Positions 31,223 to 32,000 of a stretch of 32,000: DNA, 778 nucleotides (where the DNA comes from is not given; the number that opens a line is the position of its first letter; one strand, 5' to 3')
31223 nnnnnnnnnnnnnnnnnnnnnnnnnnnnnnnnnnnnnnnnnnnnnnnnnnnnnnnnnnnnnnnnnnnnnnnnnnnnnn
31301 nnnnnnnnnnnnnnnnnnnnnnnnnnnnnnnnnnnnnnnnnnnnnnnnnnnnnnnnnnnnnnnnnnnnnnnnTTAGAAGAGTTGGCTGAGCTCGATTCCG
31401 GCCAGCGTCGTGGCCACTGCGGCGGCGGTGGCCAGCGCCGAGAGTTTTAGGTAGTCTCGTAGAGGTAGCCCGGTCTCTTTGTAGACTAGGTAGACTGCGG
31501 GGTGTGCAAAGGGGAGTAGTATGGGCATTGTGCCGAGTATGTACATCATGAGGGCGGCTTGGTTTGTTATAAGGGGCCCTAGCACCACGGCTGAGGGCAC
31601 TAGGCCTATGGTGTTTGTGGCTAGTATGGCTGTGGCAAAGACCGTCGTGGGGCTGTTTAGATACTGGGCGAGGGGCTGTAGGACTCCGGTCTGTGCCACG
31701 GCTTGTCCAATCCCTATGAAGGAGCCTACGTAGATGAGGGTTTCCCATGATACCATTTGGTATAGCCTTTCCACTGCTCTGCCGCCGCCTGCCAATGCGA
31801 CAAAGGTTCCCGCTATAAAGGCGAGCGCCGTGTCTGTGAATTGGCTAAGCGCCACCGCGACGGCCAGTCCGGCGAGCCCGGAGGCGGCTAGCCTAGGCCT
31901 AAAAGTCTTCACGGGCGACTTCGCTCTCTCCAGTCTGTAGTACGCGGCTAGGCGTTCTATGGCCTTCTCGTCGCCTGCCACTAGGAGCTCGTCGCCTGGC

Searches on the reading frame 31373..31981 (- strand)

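Call 30: search_protein_families(library=pfam, max_evalue=0.001, proteins=[window:31373-31981:-])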
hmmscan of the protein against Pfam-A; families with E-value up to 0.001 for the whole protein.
window:31373-31981:- (202 aa): 1 family
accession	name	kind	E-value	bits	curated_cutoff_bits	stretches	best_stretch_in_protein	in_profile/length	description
PF03600.22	CitMHS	-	1.9e-10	40.8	31.9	1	35-155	204-330/336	Citrate transporter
